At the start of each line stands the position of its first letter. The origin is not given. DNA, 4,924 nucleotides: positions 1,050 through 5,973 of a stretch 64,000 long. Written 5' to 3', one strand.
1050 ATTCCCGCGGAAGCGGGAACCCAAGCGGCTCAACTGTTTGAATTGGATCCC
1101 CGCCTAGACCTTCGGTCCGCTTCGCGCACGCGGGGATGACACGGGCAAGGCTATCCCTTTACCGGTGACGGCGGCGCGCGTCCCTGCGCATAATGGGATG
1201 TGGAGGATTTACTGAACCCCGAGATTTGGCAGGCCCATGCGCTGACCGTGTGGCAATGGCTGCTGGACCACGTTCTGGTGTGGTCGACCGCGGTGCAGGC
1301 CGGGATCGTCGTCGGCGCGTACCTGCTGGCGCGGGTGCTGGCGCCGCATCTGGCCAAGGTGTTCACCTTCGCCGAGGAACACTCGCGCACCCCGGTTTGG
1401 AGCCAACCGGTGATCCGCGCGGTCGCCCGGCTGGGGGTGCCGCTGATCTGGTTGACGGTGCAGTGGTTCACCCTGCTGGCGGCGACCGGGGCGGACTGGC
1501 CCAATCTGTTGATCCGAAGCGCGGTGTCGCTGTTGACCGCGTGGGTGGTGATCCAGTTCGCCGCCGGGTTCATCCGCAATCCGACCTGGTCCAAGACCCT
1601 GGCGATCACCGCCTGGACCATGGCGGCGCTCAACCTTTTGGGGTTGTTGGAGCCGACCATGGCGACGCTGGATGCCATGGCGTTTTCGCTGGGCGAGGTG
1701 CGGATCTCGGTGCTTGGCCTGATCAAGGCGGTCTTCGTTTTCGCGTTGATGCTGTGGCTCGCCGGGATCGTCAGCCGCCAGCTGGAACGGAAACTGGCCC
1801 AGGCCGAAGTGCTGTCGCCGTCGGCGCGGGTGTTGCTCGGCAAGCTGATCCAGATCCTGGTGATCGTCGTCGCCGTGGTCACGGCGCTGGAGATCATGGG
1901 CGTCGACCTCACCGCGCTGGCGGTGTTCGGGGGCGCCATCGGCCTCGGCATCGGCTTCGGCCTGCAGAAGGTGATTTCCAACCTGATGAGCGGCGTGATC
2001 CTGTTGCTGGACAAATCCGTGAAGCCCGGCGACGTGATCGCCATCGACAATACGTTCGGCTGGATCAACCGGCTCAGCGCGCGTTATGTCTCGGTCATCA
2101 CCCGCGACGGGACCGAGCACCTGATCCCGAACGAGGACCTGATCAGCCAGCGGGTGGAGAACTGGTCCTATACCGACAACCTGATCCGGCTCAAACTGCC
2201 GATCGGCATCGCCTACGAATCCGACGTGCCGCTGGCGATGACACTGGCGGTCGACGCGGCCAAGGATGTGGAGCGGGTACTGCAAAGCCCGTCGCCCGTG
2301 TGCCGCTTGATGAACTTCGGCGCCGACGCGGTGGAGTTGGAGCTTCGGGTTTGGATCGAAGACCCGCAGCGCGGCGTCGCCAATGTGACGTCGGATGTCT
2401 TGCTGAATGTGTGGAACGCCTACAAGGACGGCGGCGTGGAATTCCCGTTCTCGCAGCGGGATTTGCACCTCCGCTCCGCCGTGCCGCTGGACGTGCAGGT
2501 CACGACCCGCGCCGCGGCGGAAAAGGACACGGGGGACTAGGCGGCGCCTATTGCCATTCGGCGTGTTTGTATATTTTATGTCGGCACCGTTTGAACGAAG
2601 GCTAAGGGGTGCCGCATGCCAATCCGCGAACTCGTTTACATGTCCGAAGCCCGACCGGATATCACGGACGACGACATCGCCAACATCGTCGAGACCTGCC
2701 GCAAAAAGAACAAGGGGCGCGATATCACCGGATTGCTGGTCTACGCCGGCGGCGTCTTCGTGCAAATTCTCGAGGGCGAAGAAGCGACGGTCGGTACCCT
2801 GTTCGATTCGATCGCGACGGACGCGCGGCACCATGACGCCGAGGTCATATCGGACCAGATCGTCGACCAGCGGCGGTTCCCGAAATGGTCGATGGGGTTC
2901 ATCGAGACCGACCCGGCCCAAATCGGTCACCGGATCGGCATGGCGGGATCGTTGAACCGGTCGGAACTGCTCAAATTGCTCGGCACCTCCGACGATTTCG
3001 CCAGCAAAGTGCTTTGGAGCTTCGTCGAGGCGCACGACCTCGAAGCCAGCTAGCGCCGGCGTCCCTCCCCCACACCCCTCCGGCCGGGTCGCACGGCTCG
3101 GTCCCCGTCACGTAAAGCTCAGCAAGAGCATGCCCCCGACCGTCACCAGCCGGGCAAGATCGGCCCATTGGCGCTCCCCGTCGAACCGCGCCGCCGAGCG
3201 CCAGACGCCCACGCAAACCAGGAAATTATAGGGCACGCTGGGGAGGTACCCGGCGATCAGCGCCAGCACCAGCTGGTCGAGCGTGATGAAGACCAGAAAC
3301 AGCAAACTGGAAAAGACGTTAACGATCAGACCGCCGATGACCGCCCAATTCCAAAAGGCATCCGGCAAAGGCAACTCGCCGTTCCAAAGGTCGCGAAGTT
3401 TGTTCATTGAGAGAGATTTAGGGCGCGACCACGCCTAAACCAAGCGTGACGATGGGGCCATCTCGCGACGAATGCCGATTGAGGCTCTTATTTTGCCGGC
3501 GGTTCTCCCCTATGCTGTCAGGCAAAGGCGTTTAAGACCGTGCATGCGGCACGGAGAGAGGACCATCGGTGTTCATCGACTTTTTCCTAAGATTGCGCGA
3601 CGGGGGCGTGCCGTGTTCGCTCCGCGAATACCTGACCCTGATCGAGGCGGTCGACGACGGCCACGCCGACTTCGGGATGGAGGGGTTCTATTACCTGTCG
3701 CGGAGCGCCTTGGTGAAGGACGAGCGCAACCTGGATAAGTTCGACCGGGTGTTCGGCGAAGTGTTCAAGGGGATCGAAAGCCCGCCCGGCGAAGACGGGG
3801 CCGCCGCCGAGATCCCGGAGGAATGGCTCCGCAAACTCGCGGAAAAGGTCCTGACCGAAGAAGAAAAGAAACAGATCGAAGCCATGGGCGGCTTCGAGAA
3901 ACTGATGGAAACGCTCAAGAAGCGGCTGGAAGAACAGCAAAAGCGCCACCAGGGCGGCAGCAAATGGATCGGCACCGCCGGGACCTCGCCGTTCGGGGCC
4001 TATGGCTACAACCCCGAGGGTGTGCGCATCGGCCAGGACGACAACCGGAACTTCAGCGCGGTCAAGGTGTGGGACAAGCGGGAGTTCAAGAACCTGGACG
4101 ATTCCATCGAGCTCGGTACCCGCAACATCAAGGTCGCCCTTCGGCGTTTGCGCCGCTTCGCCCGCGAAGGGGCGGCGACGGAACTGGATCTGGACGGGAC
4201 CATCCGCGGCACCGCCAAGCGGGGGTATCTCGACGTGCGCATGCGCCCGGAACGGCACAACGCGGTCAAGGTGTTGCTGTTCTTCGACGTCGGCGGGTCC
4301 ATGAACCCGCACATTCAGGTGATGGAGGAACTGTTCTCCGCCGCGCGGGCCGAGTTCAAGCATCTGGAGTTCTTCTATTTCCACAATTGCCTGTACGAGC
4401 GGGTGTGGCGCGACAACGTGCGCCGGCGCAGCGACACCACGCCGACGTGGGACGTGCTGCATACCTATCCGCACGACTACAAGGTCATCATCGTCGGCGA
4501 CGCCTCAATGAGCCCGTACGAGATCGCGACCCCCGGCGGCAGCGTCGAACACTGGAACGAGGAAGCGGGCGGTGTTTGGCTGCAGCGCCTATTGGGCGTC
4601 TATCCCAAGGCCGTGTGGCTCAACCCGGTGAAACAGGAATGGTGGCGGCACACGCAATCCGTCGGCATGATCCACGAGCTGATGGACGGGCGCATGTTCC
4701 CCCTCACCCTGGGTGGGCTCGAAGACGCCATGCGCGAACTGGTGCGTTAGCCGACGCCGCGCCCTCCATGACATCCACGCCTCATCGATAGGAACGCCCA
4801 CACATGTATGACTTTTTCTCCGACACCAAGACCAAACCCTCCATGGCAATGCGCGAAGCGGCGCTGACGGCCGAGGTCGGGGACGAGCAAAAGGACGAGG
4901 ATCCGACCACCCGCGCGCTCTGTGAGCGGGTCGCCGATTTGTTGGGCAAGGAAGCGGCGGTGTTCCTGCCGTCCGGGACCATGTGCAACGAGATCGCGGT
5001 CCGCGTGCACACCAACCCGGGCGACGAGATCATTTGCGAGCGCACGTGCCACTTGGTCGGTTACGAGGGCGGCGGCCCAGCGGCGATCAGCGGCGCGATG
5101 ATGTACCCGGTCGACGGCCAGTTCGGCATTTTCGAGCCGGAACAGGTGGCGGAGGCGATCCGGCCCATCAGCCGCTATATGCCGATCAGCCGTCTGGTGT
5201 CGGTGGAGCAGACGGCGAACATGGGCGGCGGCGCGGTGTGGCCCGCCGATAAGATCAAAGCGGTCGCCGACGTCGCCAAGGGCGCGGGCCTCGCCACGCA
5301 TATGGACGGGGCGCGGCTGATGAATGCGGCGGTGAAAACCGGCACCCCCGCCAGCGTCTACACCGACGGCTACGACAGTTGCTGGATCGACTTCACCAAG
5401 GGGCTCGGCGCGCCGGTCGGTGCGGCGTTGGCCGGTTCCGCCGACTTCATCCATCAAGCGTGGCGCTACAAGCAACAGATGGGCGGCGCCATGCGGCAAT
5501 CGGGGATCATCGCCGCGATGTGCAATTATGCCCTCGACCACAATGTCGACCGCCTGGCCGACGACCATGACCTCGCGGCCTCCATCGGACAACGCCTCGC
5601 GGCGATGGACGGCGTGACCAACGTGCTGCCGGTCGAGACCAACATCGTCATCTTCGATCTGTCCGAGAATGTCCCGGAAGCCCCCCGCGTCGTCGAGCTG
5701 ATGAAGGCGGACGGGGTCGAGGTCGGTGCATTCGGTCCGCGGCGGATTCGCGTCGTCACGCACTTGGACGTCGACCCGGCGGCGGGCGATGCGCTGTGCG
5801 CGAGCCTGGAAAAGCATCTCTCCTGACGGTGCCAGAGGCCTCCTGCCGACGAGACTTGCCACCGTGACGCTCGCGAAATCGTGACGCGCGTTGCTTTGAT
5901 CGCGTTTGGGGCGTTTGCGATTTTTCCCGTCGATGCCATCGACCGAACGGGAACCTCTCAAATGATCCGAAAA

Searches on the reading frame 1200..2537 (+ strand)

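Call 70: search_protein_families(library=pfam, proteins=[window:1200-2537:+], max_evalue=0.00001)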
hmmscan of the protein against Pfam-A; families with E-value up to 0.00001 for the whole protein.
window:1200-2537:+ (446 aa): 3 families
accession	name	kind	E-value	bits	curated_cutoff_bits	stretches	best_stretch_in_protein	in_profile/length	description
PF00924.24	MS_channel_2nd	-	7.5e-17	61.7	20.2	1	258-323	2-67/68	Mechanosensitive ion channel, beta-domain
PF21082.3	MS_channel_3rd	-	3.9e-08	34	21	1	332-415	2-88/88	Mechanosensitive ion channel MscS, C-terminal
PF21088.3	MS_channel_1st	-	1.3e-07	31.9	23.1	1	215-256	1-42/42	Mechanosensitive ion channel, transmembrane helices 2/3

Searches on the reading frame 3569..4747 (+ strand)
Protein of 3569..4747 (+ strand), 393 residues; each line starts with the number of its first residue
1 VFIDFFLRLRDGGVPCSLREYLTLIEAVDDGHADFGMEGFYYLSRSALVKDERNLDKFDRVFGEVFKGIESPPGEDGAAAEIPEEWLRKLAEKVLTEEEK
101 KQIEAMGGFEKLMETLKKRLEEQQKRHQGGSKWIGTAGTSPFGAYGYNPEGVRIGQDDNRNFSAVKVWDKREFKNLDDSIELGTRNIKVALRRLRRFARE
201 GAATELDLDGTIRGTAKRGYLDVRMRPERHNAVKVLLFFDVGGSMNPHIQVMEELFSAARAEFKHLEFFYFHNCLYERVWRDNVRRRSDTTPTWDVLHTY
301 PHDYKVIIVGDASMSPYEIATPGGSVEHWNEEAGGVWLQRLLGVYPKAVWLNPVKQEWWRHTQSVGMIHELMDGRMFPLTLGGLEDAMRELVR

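Call 70: search_protein_families(library=pfam, proteins=[window:3569-4747:+], max_evalue=0.00001)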
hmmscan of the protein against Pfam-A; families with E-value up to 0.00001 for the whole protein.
window:3569-4747:+ (393 aa): 1 family
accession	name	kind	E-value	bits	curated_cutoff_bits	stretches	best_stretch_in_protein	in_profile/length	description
PF05762.20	VWA_CoxE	-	7.3e-09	35.8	26.4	1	187-275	8-100/222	VWA domain containing CoxE-like protein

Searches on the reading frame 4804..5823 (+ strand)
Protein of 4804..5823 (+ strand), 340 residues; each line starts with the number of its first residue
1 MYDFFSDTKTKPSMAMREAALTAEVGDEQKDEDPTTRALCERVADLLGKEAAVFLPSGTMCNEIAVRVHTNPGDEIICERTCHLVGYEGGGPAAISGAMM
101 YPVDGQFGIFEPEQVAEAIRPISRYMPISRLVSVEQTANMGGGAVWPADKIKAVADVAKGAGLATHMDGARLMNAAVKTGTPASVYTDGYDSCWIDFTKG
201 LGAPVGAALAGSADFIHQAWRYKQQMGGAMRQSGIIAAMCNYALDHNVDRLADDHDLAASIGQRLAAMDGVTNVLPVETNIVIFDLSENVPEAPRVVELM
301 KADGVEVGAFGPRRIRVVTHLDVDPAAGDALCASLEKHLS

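Call 70: search_protein_families(library=pfam, proteins=[window:4804-5823:+], max_evalue=0.00001)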
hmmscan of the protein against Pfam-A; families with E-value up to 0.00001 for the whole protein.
window:4804-5823:+ (340 aa): 1 family
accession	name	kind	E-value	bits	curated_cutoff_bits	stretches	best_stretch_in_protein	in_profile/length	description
PF01212.27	Beta_elim_lyase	-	8.4e-91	304.7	27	1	3-287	1-286/288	Beta-eliminating lyase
